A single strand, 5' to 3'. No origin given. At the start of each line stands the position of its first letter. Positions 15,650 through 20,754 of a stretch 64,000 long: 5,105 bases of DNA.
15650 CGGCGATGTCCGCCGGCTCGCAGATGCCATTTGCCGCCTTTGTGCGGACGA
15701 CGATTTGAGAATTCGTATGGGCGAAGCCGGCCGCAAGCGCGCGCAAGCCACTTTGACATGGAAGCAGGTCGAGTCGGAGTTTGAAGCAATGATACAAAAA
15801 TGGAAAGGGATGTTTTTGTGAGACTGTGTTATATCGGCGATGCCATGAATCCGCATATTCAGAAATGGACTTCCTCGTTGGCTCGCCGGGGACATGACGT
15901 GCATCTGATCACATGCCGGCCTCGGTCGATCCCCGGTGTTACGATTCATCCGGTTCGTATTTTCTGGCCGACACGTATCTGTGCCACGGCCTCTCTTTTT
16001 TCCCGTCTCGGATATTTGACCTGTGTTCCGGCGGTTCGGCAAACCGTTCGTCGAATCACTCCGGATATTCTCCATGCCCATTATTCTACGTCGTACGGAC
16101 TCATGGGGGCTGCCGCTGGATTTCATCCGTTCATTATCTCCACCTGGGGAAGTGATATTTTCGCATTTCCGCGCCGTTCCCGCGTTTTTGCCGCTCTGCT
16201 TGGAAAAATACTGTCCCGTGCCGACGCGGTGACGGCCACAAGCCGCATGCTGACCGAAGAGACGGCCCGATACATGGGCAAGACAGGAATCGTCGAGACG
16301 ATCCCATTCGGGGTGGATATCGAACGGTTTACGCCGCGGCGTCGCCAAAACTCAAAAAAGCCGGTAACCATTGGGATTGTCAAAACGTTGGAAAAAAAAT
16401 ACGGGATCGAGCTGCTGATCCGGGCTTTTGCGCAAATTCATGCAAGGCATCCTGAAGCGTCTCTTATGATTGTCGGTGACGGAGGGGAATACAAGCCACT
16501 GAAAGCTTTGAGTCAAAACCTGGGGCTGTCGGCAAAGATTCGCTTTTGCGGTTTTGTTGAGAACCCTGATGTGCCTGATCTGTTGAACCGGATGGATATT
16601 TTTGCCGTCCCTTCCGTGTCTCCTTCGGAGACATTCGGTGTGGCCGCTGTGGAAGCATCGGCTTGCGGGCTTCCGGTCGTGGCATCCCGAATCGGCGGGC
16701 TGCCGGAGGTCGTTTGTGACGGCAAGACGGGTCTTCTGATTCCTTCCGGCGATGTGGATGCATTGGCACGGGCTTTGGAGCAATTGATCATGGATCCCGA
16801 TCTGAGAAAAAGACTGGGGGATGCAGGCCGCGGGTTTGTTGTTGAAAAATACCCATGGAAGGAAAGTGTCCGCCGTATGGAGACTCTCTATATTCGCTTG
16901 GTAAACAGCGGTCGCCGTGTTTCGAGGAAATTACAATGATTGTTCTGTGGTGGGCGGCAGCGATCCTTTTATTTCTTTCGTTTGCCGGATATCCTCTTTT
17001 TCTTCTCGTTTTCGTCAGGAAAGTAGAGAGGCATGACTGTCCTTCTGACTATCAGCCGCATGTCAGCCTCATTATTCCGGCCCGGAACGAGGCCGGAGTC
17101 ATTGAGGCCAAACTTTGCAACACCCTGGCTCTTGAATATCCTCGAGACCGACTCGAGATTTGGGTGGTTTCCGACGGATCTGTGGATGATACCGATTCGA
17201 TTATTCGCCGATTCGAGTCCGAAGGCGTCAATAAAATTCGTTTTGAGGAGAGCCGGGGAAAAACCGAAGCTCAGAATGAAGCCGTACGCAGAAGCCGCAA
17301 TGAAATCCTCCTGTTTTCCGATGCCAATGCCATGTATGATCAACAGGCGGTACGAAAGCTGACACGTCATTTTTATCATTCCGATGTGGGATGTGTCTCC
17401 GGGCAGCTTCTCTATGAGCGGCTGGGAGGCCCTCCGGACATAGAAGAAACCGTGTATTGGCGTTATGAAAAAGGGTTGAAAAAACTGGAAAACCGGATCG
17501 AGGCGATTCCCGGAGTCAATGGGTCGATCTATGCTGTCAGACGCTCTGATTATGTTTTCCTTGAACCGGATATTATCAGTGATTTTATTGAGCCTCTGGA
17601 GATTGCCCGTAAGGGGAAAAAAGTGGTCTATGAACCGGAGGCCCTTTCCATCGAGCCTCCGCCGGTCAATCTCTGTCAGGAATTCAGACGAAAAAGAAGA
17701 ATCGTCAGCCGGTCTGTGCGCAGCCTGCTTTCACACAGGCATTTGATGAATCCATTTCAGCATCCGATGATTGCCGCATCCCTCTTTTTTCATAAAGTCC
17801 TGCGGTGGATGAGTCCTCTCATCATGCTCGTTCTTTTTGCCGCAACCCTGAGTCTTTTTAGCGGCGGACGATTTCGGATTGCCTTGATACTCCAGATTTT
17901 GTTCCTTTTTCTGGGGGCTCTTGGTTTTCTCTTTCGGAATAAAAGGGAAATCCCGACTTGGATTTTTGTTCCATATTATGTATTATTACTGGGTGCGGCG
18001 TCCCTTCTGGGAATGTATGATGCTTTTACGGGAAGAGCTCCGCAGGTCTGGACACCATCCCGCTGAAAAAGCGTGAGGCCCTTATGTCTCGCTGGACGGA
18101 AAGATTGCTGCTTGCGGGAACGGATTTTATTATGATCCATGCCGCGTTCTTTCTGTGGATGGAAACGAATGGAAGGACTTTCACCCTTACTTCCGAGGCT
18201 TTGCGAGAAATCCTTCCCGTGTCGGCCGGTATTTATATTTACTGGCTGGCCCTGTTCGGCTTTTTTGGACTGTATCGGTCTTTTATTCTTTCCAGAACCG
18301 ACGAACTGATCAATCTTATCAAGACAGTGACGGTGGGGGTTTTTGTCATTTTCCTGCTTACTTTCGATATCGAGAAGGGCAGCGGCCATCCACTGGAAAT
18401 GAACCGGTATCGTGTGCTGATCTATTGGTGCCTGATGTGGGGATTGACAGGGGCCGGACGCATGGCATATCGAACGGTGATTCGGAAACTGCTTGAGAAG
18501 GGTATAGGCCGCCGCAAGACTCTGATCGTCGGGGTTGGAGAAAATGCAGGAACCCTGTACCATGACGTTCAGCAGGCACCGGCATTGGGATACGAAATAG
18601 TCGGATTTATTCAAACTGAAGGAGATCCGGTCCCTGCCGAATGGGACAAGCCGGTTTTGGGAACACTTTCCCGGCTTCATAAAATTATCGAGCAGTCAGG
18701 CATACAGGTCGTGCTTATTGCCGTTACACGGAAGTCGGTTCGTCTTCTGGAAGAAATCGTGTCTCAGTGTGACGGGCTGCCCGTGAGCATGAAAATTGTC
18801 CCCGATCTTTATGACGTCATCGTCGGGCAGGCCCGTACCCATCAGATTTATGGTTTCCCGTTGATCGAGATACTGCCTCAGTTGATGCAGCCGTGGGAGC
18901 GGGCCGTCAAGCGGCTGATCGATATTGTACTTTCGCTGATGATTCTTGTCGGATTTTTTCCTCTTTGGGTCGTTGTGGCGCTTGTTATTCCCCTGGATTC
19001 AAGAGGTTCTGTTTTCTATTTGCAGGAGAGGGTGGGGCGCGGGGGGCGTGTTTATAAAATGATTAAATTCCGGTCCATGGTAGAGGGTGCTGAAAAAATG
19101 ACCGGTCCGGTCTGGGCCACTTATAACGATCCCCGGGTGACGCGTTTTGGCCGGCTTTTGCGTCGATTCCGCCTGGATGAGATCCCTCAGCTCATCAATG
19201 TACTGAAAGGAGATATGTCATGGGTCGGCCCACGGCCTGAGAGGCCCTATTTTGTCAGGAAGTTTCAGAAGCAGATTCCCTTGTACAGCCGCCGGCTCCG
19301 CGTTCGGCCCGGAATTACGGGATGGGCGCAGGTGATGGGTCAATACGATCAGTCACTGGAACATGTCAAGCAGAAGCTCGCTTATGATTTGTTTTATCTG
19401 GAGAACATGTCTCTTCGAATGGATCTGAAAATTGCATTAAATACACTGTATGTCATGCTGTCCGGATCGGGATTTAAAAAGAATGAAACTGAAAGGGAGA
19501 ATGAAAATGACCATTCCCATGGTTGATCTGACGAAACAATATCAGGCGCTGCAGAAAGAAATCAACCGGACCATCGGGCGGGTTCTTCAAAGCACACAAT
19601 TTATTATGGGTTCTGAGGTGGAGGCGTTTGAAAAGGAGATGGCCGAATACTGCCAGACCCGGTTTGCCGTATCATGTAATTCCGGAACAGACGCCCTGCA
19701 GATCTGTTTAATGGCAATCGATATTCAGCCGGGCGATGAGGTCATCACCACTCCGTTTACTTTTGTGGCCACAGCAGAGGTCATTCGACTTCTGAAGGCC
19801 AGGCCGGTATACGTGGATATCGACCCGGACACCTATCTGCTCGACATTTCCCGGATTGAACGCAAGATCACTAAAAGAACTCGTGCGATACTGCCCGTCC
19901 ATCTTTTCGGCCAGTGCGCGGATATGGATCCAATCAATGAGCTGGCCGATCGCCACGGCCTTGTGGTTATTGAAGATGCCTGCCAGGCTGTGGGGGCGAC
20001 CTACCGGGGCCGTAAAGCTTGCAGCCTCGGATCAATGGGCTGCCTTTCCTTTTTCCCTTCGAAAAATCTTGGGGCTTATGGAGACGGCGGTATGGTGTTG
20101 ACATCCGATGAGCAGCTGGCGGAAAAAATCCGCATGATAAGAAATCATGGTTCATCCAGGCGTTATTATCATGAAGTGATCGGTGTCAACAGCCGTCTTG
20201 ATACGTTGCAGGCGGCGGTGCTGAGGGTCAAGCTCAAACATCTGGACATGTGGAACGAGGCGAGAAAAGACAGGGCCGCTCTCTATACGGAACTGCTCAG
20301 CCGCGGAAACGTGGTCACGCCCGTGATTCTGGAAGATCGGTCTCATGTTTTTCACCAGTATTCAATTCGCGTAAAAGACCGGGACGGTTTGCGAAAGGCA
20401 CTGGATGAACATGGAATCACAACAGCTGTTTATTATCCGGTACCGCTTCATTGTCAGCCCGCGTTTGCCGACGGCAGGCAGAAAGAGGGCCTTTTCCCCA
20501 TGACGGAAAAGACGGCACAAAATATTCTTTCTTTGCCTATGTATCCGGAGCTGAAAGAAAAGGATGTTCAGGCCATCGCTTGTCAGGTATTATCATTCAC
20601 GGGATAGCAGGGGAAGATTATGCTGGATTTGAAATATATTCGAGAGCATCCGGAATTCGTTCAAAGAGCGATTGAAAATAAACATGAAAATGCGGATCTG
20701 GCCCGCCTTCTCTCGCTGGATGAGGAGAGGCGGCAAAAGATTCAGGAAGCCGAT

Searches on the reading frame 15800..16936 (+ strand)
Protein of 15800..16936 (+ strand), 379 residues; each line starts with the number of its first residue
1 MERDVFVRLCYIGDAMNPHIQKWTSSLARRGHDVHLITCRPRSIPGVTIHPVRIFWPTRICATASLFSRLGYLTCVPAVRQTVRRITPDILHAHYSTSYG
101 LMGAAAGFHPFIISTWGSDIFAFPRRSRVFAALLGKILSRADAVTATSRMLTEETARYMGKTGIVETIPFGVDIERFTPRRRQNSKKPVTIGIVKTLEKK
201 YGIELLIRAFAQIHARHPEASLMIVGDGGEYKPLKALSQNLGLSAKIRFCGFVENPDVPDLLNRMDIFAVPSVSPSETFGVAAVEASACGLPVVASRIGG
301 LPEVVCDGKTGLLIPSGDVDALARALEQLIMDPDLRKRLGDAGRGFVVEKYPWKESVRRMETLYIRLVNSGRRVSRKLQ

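Call 8: search_protein_families(library=pfam, proteins=[window:15800-16936:+], max_evalue=0.001)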
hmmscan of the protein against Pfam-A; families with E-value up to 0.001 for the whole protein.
window:15800-16936:+ (379 aa): 7 families
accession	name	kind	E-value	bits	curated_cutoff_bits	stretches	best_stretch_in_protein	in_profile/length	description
PF00534.26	Glycos_transf_1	-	2.3e-48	164.4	26.4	1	182-344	9-170/172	Glycosyl transferases group 1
PF13692.12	Glyco_trans_1_4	-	1.9e-38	132.4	27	1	190-332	3-142/142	Glycosyl transferases group 1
PF13477.12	Glyco_trans_4_2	-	4.5e-29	101.8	23.4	1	8-148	1-139/139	Glycosyl transferase 4-like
PF13439.12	Glyco_transf_4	-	3.1e-18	66.8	28.5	1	19-176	7-170/170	Glycosyltransferase Family 4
PF13579.12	Glyco_trans_4_4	-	3.2e-18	67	29.7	1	16-170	3-157/158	Glycosyl transferase 4-like domain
PF13524.12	Glyco_trans_1_2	-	1.9e-11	44.5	25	1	210-360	6-142/144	Glycosyl transferase-like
PF20706.3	GT4-conflict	-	5.4e-11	42.5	26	1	136-359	142-384/385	Family 4 Glycosyltransferase in conflict systems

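Call 61: search_protein_families(library=ncbifam, proteins=[window:15800-16936:+], max_evalue=1e-10)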
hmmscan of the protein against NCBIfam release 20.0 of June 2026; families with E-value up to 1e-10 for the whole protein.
window:15800-16936:+ (379 aa): 28 families (the best 25 are shown)
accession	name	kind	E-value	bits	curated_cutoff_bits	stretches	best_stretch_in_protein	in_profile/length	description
TIGR03999.1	thiol_BshA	equivalog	5.6e-44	150.6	273.7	1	25-368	23-374/375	N-acetyl-alpha-D-glucosaminyl L-malate synthase BshA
TIGR03088.1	stp2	hypoth_equivalog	2.1e-39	135.6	409.05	1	81-366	75-372/374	TIGR03088 family PEP-CTERM/XrtA system glycosyltransferase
NF041876.1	EPS_EpsE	equivalog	5e-37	128.1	400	1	140-356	161-385/389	exopolysaccharide biosynthesis GT4 family glycosyltransferase EpsE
TIGR04063.1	stp3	hypoth_equivalog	3.7e-35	121.6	442.05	1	126-368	143-396/397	TIGR04063 family PEP-CTERM/XrtA system glycosyltransferase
TIGR03449.1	mycothiol_MshA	equivalog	6.4e-35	120.8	462.5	1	137-367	161-403/406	D-inositol-3-phosphate glycosyltransferase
NF047684.1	TeichurnBiosyTuaC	equivalog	1.5e-26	93.3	550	1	84-367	105-389/391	teichuronic acid biosynthesis protein TuaC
TIGR02149.1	glgA_Coryne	subfamily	4e-24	85.5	302.4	1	252-366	271-389/391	glycogen synthase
NF038229.1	Glyco4_Geo_Pelo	equivalog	7.2e-24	84.4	400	1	79-368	47-337/338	GPMC system family 4 glycosyltransferase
TIGR04047.1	MSMEG_0565_glyc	hypoth_equivalog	3.2e-22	79.1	259.85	1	130-364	128-371/373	MSMEG_0565 family glycosyltransferase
TIGR04005.1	wcaL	equivalog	8.6e-22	77.5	537.6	1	164-328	198-366/406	colanic acid biosynthesis glycosyltransferase WcaL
NF053787.1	GlcN_PG_synth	equivalog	2.7e-20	72.5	480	1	82-368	77-360/361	N-acetylglucosaminyl phosphatidylglycerol synthase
NF038295.1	EPS_HpsP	equivalog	3.3e-19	69.2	550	1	128-366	141-386/388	hormogonium polysaccharide biosynthesis glycosyltransferase HpsP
NF046085.1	XrtY_assoc_Gly1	equivalog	3.2e-17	62.5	400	1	129-368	149-385/387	XrtY-associated glycosyltransferase XYAG1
NF038298.1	EPS_HpsO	equivalog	5.2e-17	61.7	575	1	153-364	158-384/388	hormogonium polysaccharide biosynthesis glycosyltransferase HpsO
TIGR02472.1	sucr_P_syn_N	equivalog_domain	1.1e-16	60.7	576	1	253-359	325-433/439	sucrose-phosphate synthase, putative, glycosyltransferase domain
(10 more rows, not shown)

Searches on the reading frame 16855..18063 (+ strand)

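Call 8: search_protein_families(library=pfam, proteins=[window:16855-18063:+], max_evalue=0.001)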
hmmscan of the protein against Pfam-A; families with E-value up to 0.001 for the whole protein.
window:16855-18063:+ (403 aa): 4 families
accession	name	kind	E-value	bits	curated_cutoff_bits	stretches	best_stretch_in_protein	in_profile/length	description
PF00535.33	Glycos_transf_2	-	1e-19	71.5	23.3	1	71-201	1-131/168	Glycosyl transferase family 2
PF13641.12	Glyco_tranf_2_3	-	3.5e-11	44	27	1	68-187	1-125/230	Glycosyltransferase like family 2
PF13506.12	Glyco_transf_21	-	4.7e-05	23.4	21.7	1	136-232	18-113/174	Glycosyl transferase family 21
PF13632.12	Glyco_trans_2_3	-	0.00075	19.8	27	1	154-332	4-193/198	Glycosyl transferase family group 2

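Call 61: search_protein_families(library=ncbifam, proteins=[window:16855-18063:+], max_evalue=1e-10)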
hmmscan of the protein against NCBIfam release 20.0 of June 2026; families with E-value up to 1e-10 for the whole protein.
window:16855-18063:+ (403 aa): 3 families
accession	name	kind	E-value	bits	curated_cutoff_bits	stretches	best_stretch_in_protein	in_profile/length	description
TIGR03965.1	mycofact_glyco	equivalog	9.9e-21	74.1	280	1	57-186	63-192/467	mycofactocin biosynthesis glycosyltransferase MftF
TIGR03937.1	PgaC_IcaA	equivalog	5e-18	65.2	422.3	1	32-183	7-161/407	poly-beta-1,6-N-acetyl-D-glucosamine synthase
TIGR04242.1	nodulat_NodC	equivalog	9.5e-14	51.2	550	1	57-186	37-169/395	chitooligosaccharide synthase NodC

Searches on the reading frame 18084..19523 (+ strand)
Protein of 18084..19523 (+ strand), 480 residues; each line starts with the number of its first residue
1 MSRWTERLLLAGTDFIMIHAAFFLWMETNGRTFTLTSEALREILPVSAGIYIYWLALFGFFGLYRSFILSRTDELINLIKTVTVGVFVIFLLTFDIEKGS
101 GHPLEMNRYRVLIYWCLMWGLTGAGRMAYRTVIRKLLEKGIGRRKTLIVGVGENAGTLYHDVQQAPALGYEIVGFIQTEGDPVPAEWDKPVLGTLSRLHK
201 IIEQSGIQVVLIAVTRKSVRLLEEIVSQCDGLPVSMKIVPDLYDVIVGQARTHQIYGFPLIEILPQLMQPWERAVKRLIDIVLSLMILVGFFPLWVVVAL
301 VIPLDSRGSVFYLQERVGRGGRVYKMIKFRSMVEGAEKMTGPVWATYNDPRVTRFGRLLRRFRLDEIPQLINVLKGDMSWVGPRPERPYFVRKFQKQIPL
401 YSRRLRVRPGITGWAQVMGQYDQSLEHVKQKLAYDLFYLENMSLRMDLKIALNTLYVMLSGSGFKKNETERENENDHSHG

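Call 9: search_protein_families(library=pfam, proteins=[window:18084-19523:+], max_evalue=0.001)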
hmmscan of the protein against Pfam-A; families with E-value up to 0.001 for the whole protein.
window:18084-19523:+ (480 aa): 2 families
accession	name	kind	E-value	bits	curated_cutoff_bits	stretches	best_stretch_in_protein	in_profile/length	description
PF02397.22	Bac_transf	-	6e-66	221.8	27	1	276-459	1-178/179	Bacterial sugar transferase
PF13727.12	CoA_binding_3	-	1.4e-14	54.9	25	1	61-240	3-175/175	CoA-binding domain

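Call 61: search_protein_families(library=ncbifam, proteins=[window:18084-19523:+], max_evalue=1e-10)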
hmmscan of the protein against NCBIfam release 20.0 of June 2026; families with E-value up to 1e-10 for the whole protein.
window:18084-19523:+ (480 aa): 10 families
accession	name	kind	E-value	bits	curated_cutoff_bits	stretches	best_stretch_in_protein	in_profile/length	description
TIGR03025.1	EPS_sugtrans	subfamily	1.3e-130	436.6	295.55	1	13-463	2-443/445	exopolysaccharide biosynthesis polyprenyl glycosylphosphotransferase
TIGR03023.1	WcaJ_sugtrans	equivalog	6.2e-115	385.1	410.75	1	14-460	3-448/453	undecaprenyl-phosphate glucose phosphotransferase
TIGR03013.1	EpsB_2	subfamily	2e-87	294.1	393.35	1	59-463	47-441/443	TIGR03013 family XrtA/PEP-CTERM system glycosyltransferase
TIGR03022.1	WbaP_sugtrans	subfamily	2e-74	251.5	403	1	13-463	4-454/456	undecaprenyl-phosphate galactose phosphotransferase WbaP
NF007518.0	PRK10124.1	equivalog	4.2e-63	213.7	684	1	14-456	25-455/464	undecaprenyl-phosphate glucose phosphotransferase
NF041877.1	EPS_EpsZ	equivalog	2.1e-57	194.8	800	1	26-463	27-457/459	exopolysaccharide biosynthesis polyisoprenyl-phosphate hexose-1-phosphate transferase EpsZ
NF052601.1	undeca_RfbP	equivalog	7.2e-47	159.7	330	1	272-459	41-236/244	undecaprenyl-phosphate galactose phosphotransferase family protein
NF050817.1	PolSacchBiosHfsE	equivalog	1.8e-44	152.3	750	1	63-459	64-460/467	polysaccharide biosynthesis protein HfsE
NF011751.0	PRK15204.1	equivalog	2.4e-38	132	907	1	94-461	100-472/476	undecaprenyl-phosphate galactose phosphotransferase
NF045514.1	glycotran_HepC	equivalog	2.7e-25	89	140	1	261-385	102-211/220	heterocyst development glycosyltransferase HepC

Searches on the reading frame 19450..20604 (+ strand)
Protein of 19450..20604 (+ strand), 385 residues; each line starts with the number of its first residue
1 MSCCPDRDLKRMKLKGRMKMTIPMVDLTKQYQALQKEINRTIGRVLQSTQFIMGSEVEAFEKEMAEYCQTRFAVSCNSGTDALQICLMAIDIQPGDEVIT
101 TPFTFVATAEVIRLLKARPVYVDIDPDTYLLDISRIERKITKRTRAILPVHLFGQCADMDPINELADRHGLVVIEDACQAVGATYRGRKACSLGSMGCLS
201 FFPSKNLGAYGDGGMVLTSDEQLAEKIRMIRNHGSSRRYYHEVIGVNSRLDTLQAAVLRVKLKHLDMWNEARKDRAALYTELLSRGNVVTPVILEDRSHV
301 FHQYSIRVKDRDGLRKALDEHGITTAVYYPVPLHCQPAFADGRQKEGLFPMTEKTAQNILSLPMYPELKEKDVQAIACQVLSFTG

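Call 9: search_protein_families(library=pfam, proteins=[window:19450-20604:+], max_evalue=0.001)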
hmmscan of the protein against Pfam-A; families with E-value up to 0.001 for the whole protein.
window:19450-20604:+ (385 aa): 5 families
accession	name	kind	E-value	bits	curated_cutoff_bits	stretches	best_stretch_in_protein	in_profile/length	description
PF01041.23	DegT_DnrJ_EryC1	-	2.1e-129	432.3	19.8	1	34-378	3-357/360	DegT/DnrJ/EryC1/StrS aminotransferase family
PF00155.27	Aminotran_1_2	-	1.6e-09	37.9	19.7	1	57-242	44-251/361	Aminotransferase class I and II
PF00266.25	Aminotran_5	-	1e-06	28.4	21.5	1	38-232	26-226/371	Aminotransferase class-V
PF01053.26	Cys_Met_Meta_PP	-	1.2e-06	27.8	27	1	57-185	54-182/381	Cys/Met metabolism PLP-dependent enzyme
PF01212.27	Beta_elim_lyase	-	3.5e-06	27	27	1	56-237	33-230/288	Beta-eliminating lyase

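Call 61: search_protein_families(library=ncbifam, proteins=[window:19450-20604:+], max_evalue=1e-10)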
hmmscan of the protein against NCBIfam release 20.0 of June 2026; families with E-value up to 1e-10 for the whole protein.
window:19450-20604:+ (385 aa): 7 families
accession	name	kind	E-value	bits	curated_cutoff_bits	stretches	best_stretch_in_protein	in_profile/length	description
TIGR03588.1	PseC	equivalog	1e-79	268.2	423.5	1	36-380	11-376/380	UDP-4-amino-4,6-dideoxy-N-acetyl-beta-L-altrosamine transaminase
NF008687.0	PRK11706.1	equivalog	5.5e-71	239.3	375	1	60-383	36-373/375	dTDP-4-amino-4,6-dideoxygalactose transaminase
NF008658.2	PRK11658.1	equivalog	2.5e-67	227.2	631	1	36-377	14-370/379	UDP-4-amino-4-deoxy-L-arabinose aminotransferase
TIGR04181.1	NHT_00031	hypoth_equivalog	1.7e-61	208.1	420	1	53-363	28-357/359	LegC family aminotransferase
TIGR02379.1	ECA_wecE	subfamily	5.7e-60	203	434.85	1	64-378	40-369/376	dTDP-4-amino-4,6-dideoxy-D-glucose transaminase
TIGR04427.1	PLP_DesI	equivalog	8.6e-54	183.1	650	1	54-380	51-378/390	dTDP-4-dehydro-6-deoxyglucose aminotransferase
NF011936.0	PRK15407.1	equivalog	2.8e-49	168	423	1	49-234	59-251/440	lipopolysaccharide biosynthesis protein RfbH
